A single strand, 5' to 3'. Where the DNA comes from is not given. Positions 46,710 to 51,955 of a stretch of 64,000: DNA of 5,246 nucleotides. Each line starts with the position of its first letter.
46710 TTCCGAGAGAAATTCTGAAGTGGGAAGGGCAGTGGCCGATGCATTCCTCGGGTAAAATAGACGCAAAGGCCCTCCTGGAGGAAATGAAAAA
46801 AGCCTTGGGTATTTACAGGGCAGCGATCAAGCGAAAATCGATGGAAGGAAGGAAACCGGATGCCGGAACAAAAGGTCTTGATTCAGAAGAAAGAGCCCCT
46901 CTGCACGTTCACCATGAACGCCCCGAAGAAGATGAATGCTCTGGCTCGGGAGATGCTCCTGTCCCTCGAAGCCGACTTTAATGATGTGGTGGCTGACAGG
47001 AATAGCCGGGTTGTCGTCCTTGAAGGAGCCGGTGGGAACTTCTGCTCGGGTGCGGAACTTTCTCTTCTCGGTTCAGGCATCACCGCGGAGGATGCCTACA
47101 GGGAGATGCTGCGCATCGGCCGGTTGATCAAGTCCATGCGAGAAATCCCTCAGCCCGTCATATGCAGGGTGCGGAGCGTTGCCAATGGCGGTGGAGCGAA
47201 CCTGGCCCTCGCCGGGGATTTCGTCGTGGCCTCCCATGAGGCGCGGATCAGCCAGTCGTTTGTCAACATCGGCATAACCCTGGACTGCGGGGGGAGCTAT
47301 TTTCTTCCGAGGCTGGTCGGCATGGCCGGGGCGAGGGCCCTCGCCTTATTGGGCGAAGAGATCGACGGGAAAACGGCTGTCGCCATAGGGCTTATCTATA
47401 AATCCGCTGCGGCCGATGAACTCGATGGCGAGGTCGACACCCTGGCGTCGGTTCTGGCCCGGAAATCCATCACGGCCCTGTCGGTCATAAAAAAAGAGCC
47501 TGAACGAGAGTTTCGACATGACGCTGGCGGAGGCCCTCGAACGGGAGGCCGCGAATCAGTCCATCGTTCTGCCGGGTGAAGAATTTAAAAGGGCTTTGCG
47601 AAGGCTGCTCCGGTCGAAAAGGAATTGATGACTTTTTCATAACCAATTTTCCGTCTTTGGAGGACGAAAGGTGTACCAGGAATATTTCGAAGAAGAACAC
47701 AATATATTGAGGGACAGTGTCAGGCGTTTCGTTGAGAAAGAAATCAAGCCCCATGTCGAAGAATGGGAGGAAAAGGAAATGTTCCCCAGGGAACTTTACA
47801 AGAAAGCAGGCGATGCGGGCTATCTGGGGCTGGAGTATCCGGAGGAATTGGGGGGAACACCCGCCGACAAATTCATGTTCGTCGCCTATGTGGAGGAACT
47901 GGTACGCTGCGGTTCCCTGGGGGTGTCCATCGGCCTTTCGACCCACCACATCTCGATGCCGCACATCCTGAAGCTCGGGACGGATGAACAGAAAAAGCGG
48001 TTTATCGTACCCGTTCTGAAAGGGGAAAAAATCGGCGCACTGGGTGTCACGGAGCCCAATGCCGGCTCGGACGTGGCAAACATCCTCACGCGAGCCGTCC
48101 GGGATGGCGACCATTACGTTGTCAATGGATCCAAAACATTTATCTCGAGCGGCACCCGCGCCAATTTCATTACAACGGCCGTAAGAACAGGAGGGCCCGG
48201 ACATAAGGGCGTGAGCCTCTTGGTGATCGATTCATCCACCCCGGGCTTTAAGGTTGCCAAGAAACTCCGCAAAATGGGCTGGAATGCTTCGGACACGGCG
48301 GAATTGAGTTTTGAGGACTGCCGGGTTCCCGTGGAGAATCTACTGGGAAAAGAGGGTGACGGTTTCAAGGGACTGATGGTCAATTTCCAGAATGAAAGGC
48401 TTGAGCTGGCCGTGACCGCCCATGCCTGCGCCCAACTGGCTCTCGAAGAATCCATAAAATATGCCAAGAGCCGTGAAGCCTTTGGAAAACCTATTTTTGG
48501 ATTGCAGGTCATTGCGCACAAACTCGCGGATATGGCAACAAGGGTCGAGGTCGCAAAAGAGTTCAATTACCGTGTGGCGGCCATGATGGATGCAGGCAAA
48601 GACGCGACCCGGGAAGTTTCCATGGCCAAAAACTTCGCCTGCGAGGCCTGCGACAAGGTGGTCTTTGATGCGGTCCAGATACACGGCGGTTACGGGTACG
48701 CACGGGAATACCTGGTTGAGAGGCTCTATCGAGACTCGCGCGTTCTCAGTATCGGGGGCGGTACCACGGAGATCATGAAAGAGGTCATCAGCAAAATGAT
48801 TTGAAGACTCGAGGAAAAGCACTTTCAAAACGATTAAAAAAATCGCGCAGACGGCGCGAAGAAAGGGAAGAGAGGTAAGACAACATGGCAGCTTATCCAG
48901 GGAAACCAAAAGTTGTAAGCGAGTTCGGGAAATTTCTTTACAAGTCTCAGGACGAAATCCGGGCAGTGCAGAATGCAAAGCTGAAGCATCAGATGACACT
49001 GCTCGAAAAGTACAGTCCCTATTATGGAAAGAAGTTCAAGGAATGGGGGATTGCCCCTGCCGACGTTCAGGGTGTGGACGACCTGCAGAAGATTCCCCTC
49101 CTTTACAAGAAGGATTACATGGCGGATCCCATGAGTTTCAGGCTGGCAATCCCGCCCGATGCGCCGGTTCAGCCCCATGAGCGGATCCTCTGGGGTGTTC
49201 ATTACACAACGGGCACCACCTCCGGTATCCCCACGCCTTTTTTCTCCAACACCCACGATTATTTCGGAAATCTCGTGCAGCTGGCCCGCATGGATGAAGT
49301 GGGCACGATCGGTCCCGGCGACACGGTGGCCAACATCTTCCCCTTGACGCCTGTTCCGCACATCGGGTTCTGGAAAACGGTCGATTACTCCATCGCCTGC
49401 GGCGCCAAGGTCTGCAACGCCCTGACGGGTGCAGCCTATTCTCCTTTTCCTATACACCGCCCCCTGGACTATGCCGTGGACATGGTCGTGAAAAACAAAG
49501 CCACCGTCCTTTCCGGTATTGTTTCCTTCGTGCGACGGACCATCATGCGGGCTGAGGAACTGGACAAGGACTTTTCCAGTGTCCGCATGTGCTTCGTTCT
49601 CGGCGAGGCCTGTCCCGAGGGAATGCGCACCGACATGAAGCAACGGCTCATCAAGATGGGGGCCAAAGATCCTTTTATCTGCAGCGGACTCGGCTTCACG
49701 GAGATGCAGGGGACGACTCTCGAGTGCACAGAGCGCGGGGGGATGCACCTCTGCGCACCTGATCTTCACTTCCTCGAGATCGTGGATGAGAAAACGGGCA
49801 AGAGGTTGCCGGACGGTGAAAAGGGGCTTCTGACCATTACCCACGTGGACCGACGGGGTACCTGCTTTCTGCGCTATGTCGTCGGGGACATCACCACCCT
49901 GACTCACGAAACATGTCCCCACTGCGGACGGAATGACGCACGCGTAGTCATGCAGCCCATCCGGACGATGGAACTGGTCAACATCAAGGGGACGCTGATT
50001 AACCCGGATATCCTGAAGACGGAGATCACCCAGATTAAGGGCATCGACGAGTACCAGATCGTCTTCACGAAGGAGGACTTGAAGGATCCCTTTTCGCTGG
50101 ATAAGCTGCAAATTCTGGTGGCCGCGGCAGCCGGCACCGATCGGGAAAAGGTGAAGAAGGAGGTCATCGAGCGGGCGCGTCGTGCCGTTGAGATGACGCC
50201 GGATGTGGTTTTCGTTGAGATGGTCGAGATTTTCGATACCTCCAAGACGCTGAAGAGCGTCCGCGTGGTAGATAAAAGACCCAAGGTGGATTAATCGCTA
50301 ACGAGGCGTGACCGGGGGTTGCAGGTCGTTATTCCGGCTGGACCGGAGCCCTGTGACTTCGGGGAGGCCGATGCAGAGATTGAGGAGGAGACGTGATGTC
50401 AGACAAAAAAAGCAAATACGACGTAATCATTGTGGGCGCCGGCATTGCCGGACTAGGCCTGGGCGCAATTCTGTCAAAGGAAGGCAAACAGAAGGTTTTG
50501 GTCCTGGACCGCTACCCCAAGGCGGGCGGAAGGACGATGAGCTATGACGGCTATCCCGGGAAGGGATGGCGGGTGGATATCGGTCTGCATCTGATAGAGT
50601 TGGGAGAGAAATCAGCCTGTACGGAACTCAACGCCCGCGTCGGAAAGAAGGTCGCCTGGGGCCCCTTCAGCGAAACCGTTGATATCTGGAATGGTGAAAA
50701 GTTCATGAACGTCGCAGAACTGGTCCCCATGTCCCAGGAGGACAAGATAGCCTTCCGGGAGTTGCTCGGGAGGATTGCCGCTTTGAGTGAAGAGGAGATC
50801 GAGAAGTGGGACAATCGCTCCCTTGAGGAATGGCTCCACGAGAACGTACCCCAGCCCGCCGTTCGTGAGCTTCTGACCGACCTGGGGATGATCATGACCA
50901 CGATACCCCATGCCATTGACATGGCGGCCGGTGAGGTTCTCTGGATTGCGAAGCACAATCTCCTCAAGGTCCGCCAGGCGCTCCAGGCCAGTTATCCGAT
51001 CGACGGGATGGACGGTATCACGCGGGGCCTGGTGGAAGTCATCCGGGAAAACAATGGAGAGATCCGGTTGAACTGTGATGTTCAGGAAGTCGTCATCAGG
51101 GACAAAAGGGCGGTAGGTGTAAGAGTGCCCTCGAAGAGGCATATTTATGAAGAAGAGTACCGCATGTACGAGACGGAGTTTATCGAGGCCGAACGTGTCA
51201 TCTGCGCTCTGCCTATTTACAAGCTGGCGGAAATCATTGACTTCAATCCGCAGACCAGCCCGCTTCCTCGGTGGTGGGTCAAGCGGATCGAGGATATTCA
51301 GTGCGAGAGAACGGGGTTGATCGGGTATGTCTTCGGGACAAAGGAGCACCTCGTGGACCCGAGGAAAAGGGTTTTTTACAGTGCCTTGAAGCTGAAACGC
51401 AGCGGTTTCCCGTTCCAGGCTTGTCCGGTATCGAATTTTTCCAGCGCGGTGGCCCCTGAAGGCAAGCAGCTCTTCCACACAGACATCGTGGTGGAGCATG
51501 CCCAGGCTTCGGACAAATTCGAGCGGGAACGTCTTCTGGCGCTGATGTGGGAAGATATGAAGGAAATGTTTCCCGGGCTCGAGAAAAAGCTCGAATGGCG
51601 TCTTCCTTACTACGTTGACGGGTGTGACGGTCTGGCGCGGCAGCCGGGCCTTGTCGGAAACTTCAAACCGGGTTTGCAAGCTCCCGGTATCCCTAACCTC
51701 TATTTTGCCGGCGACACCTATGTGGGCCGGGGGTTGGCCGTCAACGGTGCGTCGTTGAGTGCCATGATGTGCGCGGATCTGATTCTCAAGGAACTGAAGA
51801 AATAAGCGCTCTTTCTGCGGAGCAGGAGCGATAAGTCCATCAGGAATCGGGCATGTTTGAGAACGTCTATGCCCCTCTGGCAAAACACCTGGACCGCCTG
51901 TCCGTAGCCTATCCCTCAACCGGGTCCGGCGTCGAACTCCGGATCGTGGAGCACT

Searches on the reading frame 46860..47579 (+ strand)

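Call 46: search_protein_families(library=pfam, proteins=[window:46860-47579:+], max_evalue=0.00001)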
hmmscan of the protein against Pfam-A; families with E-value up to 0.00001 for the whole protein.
window:46860-47579:+ (239 aa): 2 families
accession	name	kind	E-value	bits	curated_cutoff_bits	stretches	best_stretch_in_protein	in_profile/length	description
PF00378.25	ECH_1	-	3.8e-40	138.2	27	1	11-219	3-210/251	Enoyl-CoA hydratase/isomerase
PF16113.10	ECH_2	-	2.1e-27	97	27.2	1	16-201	3-190/335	Enoyl-CoA hydratase/isomerase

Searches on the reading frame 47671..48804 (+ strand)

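Call 46: search_protein_families(library=pfam, proteins=[window:47671-48804:+], max_evalue=0.00001)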
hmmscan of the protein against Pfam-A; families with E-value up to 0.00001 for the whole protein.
window:47671-48804:+ (377 aa): 4 families
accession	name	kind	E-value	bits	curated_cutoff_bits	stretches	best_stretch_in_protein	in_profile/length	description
PF00441.29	Acyl-CoA_dh_1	-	1.5e-50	171.7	22.4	1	229-375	1-147/150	Acyl-CoA dehydrogenase, C-terminal domain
PF02771.21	Acyl-CoA_dh_N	-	5.8e-33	114.1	22.9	1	8-119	2-113/113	Acyl-CoA dehydrogenase, N-terminal domain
PF02770.24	Acyl-CoA_dh_M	-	3.2e-26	91.8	33.3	1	123-217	1-97/97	Acyl-CoA dehydrogenase, middle domain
PF08028.16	Acyl-CoA_dh_2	-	6.7e-14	52.8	22.7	1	253-359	10-126/134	Acyl-CoA dehydrogenase, C-terminal domain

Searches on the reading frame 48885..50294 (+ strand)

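Call 46: search_protein_families(library=pfam, proteins=[window:48885-50294:+], max_evalue=0.00001)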
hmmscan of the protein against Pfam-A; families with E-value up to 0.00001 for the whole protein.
window:48885-50294:+ (469 aa): 1 family
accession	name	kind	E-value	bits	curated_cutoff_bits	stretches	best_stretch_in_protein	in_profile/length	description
PF00501.34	AMP-binding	-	8.9e-12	44.9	29.9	1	83-318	151-374/384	AMP-binding enzyme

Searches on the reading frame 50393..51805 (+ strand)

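Call 46: search_protein_families(library=pfam, proteins=[window:50393-51805:+], max_evalue=0.00001)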
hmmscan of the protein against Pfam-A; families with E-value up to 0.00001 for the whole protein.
window:50393-51805:+ (470 aa): 3 families
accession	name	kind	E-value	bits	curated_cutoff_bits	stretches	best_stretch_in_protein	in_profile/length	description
PF01593.30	Amino_oxidase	-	4.5e-25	89.3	19.8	1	18-465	1-443/443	Flavin containing amine oxidoreductase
PF13450.12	NAD_binding_8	-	2.3e-10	41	21.9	1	13-70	1-54/68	NAD(P)-binding Rossmann-like domain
PF01266.30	DAO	-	9.2e-08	32.4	27.9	1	10-273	1-202/353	FAD dependent oxidoreductase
